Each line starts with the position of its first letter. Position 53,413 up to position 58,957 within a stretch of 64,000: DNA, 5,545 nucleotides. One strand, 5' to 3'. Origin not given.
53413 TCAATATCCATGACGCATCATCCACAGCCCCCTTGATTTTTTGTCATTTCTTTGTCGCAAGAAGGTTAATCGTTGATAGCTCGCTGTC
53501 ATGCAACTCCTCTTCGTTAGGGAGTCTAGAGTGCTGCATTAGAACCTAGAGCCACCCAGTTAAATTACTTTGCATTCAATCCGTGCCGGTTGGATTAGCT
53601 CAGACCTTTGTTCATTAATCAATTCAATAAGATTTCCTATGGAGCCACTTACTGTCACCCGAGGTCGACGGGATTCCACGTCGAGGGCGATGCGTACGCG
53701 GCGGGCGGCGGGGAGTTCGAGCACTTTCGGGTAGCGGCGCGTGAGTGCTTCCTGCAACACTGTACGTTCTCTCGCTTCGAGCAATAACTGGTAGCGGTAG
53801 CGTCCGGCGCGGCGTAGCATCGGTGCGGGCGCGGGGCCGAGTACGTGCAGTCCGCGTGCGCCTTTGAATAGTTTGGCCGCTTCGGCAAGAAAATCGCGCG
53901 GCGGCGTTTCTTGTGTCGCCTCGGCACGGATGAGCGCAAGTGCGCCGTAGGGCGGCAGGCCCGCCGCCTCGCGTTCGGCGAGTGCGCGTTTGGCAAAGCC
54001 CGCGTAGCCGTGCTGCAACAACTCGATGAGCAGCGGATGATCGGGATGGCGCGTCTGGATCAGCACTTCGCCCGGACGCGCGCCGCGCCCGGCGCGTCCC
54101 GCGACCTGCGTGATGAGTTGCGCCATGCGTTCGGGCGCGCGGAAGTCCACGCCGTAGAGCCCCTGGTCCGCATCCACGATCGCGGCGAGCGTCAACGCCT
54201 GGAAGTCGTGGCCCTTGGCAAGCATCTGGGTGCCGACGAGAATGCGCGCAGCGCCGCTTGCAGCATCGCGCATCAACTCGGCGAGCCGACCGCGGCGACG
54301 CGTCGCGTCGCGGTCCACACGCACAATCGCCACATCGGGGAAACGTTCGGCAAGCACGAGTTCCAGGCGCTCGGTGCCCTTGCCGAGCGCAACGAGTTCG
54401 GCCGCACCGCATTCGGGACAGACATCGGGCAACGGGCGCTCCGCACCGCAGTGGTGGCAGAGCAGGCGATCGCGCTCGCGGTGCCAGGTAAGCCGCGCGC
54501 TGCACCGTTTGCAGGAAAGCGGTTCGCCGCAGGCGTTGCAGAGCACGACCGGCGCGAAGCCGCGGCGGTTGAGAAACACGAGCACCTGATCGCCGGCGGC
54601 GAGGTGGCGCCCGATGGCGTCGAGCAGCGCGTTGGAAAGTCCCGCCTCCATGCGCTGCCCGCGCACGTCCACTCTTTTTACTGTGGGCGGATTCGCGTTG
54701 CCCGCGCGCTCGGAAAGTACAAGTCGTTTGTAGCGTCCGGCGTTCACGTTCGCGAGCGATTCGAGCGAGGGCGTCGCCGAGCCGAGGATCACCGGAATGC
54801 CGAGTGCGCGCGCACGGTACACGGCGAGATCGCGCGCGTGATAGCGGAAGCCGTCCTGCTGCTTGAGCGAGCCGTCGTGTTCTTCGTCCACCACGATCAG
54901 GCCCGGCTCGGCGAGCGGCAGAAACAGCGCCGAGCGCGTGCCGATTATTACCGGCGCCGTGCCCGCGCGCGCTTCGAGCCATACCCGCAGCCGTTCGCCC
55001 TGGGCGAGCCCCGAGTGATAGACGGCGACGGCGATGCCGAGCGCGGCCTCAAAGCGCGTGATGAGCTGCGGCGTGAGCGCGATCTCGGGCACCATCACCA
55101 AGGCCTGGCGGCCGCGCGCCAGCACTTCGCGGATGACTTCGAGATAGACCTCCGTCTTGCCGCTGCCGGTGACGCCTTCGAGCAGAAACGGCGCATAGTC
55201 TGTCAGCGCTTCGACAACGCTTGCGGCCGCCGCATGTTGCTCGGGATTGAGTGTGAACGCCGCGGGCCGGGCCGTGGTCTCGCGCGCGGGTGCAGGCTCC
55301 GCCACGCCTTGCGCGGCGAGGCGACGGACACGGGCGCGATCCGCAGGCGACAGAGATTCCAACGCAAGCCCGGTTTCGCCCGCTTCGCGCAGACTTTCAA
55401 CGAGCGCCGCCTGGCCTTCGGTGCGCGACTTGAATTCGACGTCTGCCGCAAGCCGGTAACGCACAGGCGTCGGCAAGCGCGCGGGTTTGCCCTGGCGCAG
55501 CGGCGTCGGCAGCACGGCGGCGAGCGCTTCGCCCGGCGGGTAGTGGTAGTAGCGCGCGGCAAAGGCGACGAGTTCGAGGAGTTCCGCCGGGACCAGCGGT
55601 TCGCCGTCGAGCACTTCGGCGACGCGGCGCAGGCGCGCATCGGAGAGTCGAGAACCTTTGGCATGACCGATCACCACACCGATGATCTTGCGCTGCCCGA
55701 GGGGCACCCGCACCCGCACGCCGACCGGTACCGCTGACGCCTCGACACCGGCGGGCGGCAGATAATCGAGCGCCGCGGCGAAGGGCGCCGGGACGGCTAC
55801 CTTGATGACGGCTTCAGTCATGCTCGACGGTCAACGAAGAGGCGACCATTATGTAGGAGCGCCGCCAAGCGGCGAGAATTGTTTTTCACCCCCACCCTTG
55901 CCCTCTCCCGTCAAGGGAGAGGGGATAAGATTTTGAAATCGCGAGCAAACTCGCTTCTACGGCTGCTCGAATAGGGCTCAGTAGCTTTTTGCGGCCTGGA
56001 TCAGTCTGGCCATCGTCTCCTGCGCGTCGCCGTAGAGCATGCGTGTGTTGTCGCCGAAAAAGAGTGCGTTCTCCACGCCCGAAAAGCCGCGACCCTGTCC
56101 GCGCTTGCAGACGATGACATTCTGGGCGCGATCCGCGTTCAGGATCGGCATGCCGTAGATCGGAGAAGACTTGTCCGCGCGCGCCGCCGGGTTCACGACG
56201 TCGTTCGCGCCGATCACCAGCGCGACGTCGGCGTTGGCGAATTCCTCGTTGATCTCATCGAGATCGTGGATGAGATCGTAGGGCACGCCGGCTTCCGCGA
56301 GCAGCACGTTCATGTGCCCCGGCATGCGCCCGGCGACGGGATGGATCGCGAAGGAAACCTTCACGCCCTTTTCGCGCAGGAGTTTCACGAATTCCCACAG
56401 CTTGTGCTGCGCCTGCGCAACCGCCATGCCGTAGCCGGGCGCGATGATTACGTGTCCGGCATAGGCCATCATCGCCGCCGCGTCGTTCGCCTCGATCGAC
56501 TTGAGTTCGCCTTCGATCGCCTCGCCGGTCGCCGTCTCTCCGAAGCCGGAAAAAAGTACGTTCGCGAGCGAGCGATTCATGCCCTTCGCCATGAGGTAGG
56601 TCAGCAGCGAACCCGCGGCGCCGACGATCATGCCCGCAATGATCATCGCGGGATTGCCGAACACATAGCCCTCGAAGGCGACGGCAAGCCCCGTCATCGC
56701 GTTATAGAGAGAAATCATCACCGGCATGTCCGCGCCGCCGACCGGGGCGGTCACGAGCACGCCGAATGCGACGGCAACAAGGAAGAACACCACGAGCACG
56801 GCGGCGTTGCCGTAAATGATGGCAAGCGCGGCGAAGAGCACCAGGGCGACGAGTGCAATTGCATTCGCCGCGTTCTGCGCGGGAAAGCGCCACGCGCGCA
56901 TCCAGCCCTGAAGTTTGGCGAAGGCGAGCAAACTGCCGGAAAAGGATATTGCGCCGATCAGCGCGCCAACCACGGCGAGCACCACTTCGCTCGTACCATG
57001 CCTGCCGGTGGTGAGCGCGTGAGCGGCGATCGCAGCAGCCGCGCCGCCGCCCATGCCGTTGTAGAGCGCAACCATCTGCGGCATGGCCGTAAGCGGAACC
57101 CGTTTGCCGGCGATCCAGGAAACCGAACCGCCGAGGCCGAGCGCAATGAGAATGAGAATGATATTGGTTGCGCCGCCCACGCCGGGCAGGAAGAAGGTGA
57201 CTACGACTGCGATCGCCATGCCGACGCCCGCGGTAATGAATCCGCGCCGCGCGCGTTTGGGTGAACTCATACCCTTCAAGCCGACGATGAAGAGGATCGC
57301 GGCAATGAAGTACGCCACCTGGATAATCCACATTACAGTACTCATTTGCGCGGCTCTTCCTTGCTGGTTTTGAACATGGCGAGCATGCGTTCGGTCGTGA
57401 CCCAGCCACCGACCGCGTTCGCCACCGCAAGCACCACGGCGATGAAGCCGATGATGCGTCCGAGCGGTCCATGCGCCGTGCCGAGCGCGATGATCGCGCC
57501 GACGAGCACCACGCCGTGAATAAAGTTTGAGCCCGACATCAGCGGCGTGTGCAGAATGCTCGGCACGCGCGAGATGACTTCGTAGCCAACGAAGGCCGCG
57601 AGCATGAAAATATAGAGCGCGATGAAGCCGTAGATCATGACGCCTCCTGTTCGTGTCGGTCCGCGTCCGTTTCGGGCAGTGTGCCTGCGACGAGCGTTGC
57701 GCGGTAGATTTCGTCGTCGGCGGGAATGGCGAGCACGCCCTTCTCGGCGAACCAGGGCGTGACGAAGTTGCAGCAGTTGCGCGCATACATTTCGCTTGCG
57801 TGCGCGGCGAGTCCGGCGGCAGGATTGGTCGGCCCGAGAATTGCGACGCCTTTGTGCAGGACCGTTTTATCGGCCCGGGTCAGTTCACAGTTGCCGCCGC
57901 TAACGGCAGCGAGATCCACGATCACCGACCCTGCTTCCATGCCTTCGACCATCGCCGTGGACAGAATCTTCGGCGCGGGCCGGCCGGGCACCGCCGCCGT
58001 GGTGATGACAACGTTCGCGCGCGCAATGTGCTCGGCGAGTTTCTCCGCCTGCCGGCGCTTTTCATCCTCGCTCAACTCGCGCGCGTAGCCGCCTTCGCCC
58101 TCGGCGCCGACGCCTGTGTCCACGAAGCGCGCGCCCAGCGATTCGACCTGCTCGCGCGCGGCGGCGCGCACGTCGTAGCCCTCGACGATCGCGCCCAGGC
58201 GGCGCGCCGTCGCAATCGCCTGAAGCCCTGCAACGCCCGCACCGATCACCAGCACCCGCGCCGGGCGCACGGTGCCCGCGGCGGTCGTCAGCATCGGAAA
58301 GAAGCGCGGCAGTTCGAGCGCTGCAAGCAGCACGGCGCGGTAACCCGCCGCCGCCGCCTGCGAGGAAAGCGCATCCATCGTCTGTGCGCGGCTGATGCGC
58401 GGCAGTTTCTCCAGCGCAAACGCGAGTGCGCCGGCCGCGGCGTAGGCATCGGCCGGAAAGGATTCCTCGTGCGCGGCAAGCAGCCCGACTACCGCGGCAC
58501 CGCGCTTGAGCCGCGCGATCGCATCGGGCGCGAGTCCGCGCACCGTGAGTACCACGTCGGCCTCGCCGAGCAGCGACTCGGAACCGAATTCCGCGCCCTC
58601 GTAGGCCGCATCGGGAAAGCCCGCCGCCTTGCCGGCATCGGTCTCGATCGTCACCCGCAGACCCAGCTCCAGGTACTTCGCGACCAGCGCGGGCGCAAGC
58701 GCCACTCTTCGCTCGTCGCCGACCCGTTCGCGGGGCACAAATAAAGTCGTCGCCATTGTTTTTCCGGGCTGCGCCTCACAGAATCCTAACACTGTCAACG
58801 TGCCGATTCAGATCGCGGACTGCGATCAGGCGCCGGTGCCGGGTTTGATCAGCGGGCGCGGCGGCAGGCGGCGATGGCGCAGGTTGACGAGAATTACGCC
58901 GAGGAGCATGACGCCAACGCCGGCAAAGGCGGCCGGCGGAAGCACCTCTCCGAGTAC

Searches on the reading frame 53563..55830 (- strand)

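Call 42: search_protein_families(library=pfam, proteins=[window:53563-55830:-], max_evalue=0.001)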
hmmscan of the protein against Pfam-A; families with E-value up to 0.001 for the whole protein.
window:53563-55830:- (756 aa): 7 families
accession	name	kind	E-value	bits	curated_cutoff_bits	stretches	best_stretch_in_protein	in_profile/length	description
PF17764.6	PriA_3primeBD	-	5.2e-25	87.6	22.7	1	10-108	1-96/96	3'DNA-binding domain (3'BD)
PF18074.6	PriA_C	-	1.6e-18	67.8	26.9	1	627-719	1-94/95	Primosomal protein N C-terminal domain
PF00270.35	DEAD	-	8.7e-16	58.5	26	1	205-360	7-165/167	DEAD/DEAH box helicase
PF04851.21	ResIII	-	1.4e-12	48.3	22.5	1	192-354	2-162/164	Type III restriction enzyme, res subunit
PF00271.37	Helicase_C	-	5.2e-11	43.2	23.5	1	516-582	54-108/110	Helicase conserved C-terminal domain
PF18319.7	Zn_ribbon_PriA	-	1.6e-10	41.1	26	1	440-466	1-27/27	PriA DNA helicase Cys-rich region (CRR) domain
PF13604.12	AAA_30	-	0.001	19.3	27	0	193-323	1-103/191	AAA domain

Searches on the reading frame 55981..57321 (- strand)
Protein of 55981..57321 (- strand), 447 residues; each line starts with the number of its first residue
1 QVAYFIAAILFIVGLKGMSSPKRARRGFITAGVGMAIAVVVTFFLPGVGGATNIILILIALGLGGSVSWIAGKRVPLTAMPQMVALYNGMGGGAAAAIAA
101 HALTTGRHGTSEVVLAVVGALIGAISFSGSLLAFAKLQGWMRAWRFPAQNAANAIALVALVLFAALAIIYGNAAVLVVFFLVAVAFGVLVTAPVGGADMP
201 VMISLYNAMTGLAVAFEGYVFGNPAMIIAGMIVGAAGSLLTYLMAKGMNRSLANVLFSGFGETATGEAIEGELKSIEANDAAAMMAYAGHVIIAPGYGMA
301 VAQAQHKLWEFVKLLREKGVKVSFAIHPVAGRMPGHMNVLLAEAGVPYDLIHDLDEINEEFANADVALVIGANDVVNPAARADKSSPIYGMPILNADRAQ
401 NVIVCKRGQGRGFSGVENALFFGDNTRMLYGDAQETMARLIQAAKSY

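Call 67: find_related_loci(query=window:55981-57321:-, collection=genome_contigs, flank=100)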
Query window:55981-57321:- (447 aa) in genome_contigs; peptide patterns used: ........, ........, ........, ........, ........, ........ (x = any residue, [..] = any of these).
569 stretches matched a pattern; 516 encode a relative of the query (tblastn E <= 1e-3); the best 80 are kept; 80 distinct loci.
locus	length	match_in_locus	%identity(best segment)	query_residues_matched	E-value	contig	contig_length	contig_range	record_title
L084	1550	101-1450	88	1-447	0e+0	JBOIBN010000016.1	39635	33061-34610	MAG: Gammaproteobacteria bacterium isolate SE1508_metabat2.bin.13 NODE_108_length_39635_cov_3.126076, whole genome shotg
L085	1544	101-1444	83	1-447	0e+0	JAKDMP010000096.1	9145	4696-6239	MAG: Gammaproteobacteria bacterium isolate 48_S62 48_S62_NODE_535_length_9145_cov_6.973267, whole genome shotgun sequenc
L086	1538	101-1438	79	1-446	0e+0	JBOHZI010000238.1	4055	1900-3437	MAG: Gammaproteobacteria bacterium isolate SE1509_metabat2.bin.15 NODE_11478_length_4055_cov_1.066701, whole genome shot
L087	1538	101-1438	81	1-446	0e+0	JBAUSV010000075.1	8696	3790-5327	MAG: Gammaproteobacteria bacterium isolate MFD02923_ilm_asm_bin22 k127_5183, whole genome shotgun sequence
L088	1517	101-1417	82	1-447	0e+0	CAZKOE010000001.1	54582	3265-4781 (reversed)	MAG TPA_asm: uncultured Gammaproteobacteria bacterium isolate SRP187154_co1_354 genome assembly, contig: NODE_430_length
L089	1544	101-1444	67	1-446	0e+0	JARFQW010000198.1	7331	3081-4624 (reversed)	MAG: Gammaproteobacteria bacterium isolate MAG_Ve_Sed_34 k141_9889425, whole genome shotgun sequence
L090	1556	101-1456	64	3-446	0e+0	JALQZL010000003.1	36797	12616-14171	MAG: Wenzhouxiangellaceae bacterium isolate HJH.6 NODE_3_length_36797_cov_3.372141, whole genome shotgun sequence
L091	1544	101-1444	66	1-446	0e+0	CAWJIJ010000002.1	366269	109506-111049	MAG: uncultured Gammaproteobacteria bacterium isolate MFD03804.bin.1.13 genome assembly, contig: contig_31816, whole gen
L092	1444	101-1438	62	1-446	0e+0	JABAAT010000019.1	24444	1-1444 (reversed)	MAG: Gammaproteobacteria bacterium isolate bin20o c_000002344618, whole genome shotgun sequence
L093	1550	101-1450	67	1-446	0e+0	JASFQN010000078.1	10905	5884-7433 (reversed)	MAG: Gammaproteobacteria bacterium isolate D0819S20remetaG_Bin_48 D0819S20remetaG_FD_scaffold_883_c1, whole genome shotg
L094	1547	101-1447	65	1-447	0e+0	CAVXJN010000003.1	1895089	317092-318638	MAG: uncultured Gammaproteobacteria bacterium isolate MFD05684.bin.1.125 genome assembly, contig: contig_43423, whole ge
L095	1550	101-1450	66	1-446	0e+0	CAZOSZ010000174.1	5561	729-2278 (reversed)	MAG TPA_asm: uncultured Ectothiorhodospiraceae bacterium isolate SRP217488_co1_35 genome assembly, contig: NODE_15909_le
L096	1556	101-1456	65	3-446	0e+0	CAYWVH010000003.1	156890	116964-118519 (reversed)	MAG TPA_asm: uncultured Wenzhouxiangella sp. isolate binchicken_co208_239 genome assembly, contig: NODE_49_length_156890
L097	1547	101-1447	65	1-447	5e-180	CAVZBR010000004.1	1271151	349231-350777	MAG: uncultured Gammaproteobacteria bacterium isolate MFD01721.bin.1.74 genome assembly, contig: contig_23559, whole gen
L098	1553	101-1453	64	1-446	2e-179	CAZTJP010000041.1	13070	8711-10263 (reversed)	MAG TPA_asm: uncultured Thiotrichales bacterium isolate SRP163575_co1_270 genome assembly, contig: NODE_10408_length_130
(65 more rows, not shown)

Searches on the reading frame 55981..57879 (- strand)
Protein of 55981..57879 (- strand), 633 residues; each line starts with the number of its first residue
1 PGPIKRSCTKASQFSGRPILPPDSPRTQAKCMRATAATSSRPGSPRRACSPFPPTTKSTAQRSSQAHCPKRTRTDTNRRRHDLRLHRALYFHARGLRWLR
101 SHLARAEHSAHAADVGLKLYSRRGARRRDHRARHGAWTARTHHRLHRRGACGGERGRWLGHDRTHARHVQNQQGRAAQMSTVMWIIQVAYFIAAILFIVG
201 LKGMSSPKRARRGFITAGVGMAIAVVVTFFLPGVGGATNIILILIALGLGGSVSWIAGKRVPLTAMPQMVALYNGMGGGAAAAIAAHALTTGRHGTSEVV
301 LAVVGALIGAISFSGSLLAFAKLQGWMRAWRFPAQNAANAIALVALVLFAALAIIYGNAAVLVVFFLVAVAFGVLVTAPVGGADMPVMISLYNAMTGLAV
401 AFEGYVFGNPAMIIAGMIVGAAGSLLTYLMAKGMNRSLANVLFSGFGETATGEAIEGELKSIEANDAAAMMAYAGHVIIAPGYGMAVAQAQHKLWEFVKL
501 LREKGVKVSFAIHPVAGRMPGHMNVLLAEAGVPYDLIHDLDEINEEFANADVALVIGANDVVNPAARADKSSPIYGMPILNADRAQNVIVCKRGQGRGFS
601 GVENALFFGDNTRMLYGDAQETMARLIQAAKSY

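Call 42: search_protein_families(library=pfam, proteins=[window:55981-57879:-], max_evalue=0.001)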
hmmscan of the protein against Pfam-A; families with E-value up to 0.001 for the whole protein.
window:55981-57879:- (633 aa): 1 family
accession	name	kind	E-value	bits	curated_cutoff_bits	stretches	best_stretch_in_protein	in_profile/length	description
PF02233.22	PNTB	-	5.2e-170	566.8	31.7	1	187-628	2-455/456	NAD(P) transhydrogenase beta subunit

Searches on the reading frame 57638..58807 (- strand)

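Call 42: search_protein_families(library=pfam, proteins=[window:57638-58807:-], max_evalue=0.001)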
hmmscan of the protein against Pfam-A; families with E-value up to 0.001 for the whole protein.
window:57638-58807:- (390 aa): 2 families
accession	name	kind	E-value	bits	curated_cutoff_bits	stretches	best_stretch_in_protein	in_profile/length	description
PF01262.27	AlaDh_PNT_C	-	1.5e-60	204.7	23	1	158-373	1-205/214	Alanine dehydrogenase/PNT, C-terminal domain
PF05222.21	AlaDh_PNT_N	-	1.5e-30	106.6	30.4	1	24-154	2-136/136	Alanine dehydrogenase/PNT, N-terminal domain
